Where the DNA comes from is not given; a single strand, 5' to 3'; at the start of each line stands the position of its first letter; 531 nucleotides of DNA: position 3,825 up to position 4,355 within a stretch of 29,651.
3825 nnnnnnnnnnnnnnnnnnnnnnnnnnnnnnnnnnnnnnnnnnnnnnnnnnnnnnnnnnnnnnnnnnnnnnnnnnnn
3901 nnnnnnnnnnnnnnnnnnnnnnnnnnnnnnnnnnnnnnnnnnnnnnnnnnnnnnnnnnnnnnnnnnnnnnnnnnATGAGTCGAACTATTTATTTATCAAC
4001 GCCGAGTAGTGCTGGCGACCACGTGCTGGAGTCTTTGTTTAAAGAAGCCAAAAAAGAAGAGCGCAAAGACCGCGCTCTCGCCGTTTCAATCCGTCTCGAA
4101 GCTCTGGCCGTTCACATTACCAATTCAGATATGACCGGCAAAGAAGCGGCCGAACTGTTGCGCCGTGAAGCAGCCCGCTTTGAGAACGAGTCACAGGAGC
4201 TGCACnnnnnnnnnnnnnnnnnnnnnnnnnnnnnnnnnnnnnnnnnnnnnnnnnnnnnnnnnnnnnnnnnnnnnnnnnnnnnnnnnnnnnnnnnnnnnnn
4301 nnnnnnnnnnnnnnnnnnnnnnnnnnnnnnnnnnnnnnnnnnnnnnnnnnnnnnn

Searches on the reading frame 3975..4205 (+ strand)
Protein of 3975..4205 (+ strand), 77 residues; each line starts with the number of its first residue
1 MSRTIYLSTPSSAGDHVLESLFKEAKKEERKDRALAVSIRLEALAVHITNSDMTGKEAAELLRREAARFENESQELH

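Call 9: search_protein_families(library=pfam, proteins=[window:3975-4205:+], max_evalue=0.01)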
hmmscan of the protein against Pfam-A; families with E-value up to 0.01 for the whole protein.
window:3975-4205:+ (77 aa): 1 family
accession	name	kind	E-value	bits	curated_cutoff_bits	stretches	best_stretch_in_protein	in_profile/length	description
PF10809.13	DUF2732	-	3.6e-22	78.6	25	1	12-76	11-75/75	Protein of unknown function (DUF2732)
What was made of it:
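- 3975..4208 (+): orf79 homologue (DUF2732), the first gene after tR1 and the right-hand conserved flank. Its RBS AGGAGG is at 3965-3970. Pfam DUF2732, E 4e-22 (call 9).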

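Call 10: search_protein_families(library=phrogs, proteins=[window:3975-4205:+], max_evalue=0.01)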
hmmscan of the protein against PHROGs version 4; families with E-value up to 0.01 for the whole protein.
window:3975-4205:+ (77 aa): 1 family
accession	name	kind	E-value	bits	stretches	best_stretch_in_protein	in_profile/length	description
phrog_128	-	unknown function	2.6e-27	95.4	1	9-77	7-75/75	-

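Call 30: find_related_loci(query=window:3975-4205:+, collection=viral_contigs, flank=2500)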
Query window:3975-4205:+ (77 aa) in viral_contigs; peptide patterns used: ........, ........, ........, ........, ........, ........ (x = any residue, [..] = any of these).
248 stretches matched a pattern; 208 encode a relative of the query (tblastn E <= 1e-3); the best 80 are kept; 80 distinct loci.
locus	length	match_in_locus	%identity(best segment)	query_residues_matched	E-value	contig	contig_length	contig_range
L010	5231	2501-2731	100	1-77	4e-47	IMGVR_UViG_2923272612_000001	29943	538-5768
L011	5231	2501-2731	99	1-77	1e-46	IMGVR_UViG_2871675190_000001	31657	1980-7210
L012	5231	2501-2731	99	1-77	1e-46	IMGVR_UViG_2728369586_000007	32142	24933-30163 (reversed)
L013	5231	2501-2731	99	1-77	1e-46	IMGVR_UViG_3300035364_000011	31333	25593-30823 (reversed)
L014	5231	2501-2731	99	1-77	9e-47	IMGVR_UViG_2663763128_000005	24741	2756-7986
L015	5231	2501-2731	97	1-77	2e-46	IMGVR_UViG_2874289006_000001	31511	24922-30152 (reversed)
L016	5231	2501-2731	97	1-77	4e-46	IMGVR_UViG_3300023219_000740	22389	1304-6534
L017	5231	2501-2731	96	1-77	1e-45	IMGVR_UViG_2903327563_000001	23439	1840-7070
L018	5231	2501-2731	95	1-77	1e-44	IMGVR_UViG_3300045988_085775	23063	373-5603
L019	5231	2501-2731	94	1-77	9e-44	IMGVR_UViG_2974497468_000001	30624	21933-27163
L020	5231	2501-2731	82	1-77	4e-39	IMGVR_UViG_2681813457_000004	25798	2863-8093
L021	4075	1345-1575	83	1-77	1e-37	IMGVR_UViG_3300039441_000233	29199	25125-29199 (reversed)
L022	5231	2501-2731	84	1-77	5e-39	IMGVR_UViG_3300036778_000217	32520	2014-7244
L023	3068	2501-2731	78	1-77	2e-36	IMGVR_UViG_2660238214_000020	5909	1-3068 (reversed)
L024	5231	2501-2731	78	1-77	2e-36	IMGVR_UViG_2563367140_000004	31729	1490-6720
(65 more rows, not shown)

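Call 61: search_protein_families(library=ncbifam, proteins=[window:3975-4205:+], max_evalue=0.01)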
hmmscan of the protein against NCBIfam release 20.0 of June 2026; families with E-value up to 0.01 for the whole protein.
window:3975-4205:+ (77 aa): 0 families
